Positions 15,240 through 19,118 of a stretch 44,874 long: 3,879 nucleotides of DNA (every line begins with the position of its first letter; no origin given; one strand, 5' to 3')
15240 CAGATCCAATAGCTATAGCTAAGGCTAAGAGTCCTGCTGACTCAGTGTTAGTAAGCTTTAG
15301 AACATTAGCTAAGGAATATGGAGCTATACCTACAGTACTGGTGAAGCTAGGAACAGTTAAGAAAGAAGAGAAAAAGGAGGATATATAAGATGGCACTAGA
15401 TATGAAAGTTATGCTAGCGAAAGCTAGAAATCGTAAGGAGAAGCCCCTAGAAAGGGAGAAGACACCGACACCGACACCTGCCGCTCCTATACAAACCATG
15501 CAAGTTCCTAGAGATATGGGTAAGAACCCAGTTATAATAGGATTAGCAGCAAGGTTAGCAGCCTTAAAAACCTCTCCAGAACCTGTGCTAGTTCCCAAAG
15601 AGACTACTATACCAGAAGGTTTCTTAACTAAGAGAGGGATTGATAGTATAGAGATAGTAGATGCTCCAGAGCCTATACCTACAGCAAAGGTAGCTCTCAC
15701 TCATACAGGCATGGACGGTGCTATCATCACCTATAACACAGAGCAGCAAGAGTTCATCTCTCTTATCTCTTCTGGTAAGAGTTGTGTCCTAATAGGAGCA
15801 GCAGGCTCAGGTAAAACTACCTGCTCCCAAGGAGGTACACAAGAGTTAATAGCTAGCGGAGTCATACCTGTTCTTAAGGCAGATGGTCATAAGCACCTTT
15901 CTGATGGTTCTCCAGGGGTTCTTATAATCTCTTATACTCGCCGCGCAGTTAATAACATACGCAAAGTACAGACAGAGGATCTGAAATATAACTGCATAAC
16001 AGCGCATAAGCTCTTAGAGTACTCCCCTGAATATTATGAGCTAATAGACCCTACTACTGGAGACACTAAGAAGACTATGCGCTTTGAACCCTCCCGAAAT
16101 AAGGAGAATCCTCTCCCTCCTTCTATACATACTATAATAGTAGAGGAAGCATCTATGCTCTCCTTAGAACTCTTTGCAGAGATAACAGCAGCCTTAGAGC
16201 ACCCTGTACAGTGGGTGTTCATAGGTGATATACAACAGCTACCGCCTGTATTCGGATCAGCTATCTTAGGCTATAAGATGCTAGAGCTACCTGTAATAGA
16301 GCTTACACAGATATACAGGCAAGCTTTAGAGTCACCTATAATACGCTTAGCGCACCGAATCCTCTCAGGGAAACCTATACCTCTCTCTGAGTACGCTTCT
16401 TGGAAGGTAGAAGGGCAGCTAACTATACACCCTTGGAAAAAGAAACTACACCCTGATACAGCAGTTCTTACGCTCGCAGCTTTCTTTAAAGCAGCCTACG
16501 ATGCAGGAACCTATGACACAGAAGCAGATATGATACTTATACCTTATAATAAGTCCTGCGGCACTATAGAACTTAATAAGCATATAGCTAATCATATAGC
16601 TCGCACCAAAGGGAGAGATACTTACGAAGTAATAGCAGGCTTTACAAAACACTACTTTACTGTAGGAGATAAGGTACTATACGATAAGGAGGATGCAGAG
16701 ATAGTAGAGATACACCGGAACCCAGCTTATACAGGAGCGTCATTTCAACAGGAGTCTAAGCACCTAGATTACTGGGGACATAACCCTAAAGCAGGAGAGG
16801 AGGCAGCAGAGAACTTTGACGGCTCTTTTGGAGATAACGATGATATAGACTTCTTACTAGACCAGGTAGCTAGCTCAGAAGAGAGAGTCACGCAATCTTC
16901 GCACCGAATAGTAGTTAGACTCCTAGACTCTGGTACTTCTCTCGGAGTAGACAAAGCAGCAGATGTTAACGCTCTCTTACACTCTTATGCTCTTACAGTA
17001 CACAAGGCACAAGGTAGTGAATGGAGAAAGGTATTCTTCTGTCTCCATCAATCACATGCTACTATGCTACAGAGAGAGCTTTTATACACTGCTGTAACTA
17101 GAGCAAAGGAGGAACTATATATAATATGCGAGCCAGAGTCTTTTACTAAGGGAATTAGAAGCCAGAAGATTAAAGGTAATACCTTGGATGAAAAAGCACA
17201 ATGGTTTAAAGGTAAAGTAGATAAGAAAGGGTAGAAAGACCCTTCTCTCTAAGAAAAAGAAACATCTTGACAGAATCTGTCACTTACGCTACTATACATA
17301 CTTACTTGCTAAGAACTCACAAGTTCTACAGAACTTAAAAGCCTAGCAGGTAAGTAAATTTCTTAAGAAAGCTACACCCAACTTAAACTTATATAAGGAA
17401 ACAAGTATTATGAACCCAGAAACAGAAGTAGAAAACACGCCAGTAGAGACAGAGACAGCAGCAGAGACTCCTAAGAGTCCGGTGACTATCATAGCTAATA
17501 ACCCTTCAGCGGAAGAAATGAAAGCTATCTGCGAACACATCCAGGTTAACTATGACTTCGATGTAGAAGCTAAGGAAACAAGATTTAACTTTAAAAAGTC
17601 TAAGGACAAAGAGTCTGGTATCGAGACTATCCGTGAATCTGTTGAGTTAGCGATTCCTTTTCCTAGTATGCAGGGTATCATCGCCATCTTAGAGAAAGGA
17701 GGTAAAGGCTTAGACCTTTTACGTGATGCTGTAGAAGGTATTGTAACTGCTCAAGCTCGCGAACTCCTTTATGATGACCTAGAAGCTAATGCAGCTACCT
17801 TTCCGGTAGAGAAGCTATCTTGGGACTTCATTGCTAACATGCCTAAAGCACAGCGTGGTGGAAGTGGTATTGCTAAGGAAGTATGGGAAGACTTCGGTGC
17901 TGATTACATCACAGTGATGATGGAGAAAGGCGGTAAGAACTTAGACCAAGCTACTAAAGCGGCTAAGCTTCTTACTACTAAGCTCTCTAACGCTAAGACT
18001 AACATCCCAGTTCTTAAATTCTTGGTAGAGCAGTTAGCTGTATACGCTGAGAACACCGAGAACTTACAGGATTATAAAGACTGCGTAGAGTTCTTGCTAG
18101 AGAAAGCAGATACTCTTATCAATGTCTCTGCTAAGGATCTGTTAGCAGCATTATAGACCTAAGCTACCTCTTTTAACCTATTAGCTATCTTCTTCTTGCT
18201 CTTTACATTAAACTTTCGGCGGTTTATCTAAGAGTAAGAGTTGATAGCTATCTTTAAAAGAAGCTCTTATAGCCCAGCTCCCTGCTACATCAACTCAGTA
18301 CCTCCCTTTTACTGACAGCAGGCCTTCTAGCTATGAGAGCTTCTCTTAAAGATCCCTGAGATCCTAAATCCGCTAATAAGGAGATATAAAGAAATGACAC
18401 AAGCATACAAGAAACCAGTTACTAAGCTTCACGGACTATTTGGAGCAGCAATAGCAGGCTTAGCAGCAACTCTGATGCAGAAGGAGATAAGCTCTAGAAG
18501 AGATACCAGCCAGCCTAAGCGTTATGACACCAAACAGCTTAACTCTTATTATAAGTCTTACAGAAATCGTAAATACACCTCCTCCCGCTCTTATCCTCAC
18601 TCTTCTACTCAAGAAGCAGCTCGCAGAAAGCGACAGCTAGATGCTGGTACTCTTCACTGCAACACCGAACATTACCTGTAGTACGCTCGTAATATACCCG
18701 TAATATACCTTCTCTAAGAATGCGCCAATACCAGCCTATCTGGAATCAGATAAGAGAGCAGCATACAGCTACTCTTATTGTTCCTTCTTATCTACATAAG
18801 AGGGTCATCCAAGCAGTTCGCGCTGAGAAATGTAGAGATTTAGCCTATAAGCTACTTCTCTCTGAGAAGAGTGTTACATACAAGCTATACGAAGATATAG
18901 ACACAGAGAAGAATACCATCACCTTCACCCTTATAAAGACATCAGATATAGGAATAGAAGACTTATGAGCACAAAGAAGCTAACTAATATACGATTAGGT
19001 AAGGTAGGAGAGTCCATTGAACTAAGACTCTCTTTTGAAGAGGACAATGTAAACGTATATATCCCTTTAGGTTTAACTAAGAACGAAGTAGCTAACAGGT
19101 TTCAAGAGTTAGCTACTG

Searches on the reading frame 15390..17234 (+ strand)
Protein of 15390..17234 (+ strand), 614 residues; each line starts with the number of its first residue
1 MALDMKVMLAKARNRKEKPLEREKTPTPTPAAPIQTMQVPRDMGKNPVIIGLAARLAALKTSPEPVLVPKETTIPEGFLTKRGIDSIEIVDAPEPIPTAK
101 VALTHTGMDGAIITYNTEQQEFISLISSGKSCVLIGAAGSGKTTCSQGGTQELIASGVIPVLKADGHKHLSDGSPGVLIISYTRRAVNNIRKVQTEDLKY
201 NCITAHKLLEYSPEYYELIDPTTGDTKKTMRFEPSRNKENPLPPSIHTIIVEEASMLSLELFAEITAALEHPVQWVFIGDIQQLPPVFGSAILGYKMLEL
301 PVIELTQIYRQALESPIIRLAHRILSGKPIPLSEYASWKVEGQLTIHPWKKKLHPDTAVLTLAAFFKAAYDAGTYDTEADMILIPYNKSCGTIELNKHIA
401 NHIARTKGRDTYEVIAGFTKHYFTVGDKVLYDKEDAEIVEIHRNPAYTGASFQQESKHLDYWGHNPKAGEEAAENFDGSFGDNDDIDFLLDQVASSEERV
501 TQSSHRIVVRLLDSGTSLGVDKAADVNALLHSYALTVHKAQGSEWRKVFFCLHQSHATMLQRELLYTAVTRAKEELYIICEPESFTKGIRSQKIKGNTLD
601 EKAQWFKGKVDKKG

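Call 10: search_protein_families(library=phrogs, proteins=[window:15390-17234:+], max_evalue=0.01)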
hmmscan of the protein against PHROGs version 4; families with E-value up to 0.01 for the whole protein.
window:15390-17234:+ (614 aa): 4 families
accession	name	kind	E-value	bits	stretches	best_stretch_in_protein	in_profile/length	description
phrog_325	-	DNA, RNA and nucleotide metabolism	3.3e-61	208.7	1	113-592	469-880/986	Dda-like helicase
phrog_4412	-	DNA, RNA and nucleotide metabolism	2e-57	196.1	1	113-593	329-726/743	exonuclease V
phrog_1967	-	DNA, RNA and nucleotide metabolism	1.1e-13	51.6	2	262-591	383-679/776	DNA helicase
phrog_170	-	other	0.0001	22.9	1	114-147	75-108/323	PhoH-like phosphate starvation-inducible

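Call 11: search_protein_families(library=pfam, proteins=[window:15390-17234:+], max_evalue=0.01)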
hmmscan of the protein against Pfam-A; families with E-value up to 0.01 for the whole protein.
window:15390-17234:+ (614 aa): 9 families
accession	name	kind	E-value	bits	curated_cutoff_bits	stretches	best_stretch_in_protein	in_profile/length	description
PF13538.12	UvrD_C_2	-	2.6e-18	66.1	27.4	1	531-579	1-52/52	UvrD-like helicase C-terminal domain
PF13245.12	AAA_19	-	8.6e-18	65.2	25.1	1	119-288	1-133/134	AAA domain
PF13604.12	AAA_30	-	2.9e-17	63.5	27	1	115-330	2-174/191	AAA domain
PF01443.25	Viral_helicase1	-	3.2e-10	40.6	21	1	498-580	142-228/228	Viral superfamily 1 RNA helicase core domain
PF13361.12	UvrD_C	-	0.00024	21.1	25.6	1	483-580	238-347/350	UvrD-like helicase C-terminal domain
PF00270.35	DEAD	-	0.00054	20.2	26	1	118-201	3-72/167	DEAD/DEAH box helicase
PF13086.12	AAA_11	-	0.0015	18.8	27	0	246-289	214-255/257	AAA domain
PF13401.12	AAA_22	-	0.0068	17.2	27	0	129-281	5-124/130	AAA domain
PF00580.27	UvrD-helicase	-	0.0089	16.2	23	0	116-199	2-70/271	UvrD/REP helicase N-terminal domain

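Call 47: search_dna_similar(query=window:15390-17234:+, collection=phages, mode=protein, max_rows=15)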
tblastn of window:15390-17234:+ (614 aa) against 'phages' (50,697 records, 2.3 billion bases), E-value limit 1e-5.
Records with a match: 266; places in all: 267; records where one place covers at least 80% of the query: 18.
Best place of each record, by identity: <60% 266.
By first word of the organism name: Flavobacterium 59; Escherichia 48; Bacillus 23; Bacteriophage 21; Lactococcus 20; Vibrio 18; Pseudomonas 16; Staphylococcus 9; Listeria 6; Burkholderia 5; and 22 more.
By host as written in the record: Flavobacterium columnare 53; - 43; Escherichia coli 19; Lactococcus lactis 15; Pseudomonas aeruginosa 12; Listeria monocytogenes 6; Bacillus anthracis Sterne 6; Bacillus anthracis 6; and 68 more.
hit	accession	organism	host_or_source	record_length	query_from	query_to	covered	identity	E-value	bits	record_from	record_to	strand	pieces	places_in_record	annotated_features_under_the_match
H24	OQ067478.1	Polaromonas phage Tiera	Polaromonas sp.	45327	113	612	81%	37.8%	1e-87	304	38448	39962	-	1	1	putative DNA helicase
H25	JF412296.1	EBPR podovirus 3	-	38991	113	606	80%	36.1%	5e-80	281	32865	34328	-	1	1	gp45: hypothetical protein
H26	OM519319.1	Aeromonas phage P5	Aeromonas dhakensis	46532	116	612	81%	35.9%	2e-83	291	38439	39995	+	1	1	putative DNA helicase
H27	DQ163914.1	Pseudomonas phage 119X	-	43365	113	610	81%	34.7%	6e-75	267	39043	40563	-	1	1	record has no annotation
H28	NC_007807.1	Pseudomonas phage 119X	Pseudomonas aeruginosa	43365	113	610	81%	34.7%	6e-75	267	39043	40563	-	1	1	119X_gp54: Dda-like helicase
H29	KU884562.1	Pseudomonas phage PaMx35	Pseudomonas aeruginosa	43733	113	610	81%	34.6%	3e-75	268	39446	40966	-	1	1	putative DNA helicase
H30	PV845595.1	Pseudomonas phage Ph_15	Pseudomonas aeruginosa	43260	113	610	81%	34.6%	3e-75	268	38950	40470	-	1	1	DNA helicase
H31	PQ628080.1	Pseudomonas phage Neko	Pseudomonas aeruginosa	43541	113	610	81%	34.6%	3e-75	268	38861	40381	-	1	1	DNA helicase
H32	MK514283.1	Pseudomonas phage vB_PaeP_TF17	Psuedomonas aeruginosa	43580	113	610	81%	34.6%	3e-75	268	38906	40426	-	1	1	putative DNA helicase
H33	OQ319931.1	Pseudomonas phage 20Aug470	Pseudomonas aeruginosa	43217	113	610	81%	34.6%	4e-75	267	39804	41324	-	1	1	hypothetical protein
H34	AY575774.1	Pseudomonas phage PaP2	-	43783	113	610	81%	34.6%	4e-75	267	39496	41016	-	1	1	orf54: p54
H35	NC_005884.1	Pseudomonas phage PaP2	Pseudomonas aeruginosa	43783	113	610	81%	34.6%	4e-75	267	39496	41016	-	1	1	Dda-like helicase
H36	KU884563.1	Pseudomonas phage PaMx41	Pseudomonas aeruginosa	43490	113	610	81%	34.6%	4e-75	267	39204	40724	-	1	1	putative DNA helicase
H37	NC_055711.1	Pseudomonas phage PaMx41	Pseudomonas aeruginosa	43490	113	610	81%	34.6%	4e-75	267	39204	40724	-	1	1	Dda-like helicase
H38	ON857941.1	Pseudomonas phage vB_PaeP_FBPa48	Pseudomonas sp.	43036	113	610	81%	34.6%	4e-75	267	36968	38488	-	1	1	DNA helicase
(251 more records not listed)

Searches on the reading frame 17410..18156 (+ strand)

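Call 10: search_protein_families(library=phrogs, proteins=[window:17410-18156:+], max_evalue=0.01)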
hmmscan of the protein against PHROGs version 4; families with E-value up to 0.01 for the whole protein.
window:17410-18156:+ (248 aa): 0 families

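Call 11: search_protein_families(library=pfam, proteins=[window:17410-18156:+], max_evalue=0.01)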
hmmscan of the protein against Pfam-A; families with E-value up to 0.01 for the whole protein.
window:17410-18156:+ (248 aa): 1 family
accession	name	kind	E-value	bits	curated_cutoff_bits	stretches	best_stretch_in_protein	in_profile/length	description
PF16407.11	PKD_2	-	0.0092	16.7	39.2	0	32-104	60-131/157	PKD-like family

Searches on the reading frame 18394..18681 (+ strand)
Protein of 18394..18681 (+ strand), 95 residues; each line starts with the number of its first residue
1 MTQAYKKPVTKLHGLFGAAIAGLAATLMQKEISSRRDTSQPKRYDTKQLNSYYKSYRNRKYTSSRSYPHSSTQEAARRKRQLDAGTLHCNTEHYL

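Call 10: search_protein_families(library=phrogs, proteins=[window:18394-18681:+], max_evalue=0.01)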
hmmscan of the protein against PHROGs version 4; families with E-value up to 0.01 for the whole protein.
window:18394-18681:+ (95 aa): 1 family
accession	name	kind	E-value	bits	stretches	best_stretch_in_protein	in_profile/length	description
phrog_34614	-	unknown function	0.0034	18.2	1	67-86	8-27/33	-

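Call 11: search_protein_families(library=pfam, proteins=[window:18394-18681:+], max_evalue=0.01)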
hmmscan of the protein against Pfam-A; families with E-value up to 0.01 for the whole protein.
window:18394-18681:+ (95 aa): 0 families

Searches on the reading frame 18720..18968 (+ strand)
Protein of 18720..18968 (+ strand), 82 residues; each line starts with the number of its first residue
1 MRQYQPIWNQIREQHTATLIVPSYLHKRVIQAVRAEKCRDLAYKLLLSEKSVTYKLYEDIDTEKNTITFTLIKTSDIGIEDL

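Call 88: search_protein_families(library=pfam, proteins=[window:18720-18968:+], max_evalue=0.1)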
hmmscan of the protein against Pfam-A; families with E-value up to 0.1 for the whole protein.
window:18720-18968:+ (82 aa): 1 family
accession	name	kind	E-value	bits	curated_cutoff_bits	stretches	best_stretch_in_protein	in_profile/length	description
PF21449.3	RIF2_ASCE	-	0.074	13.7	27.6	1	9-52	29-72/93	RIF2, ASCE domain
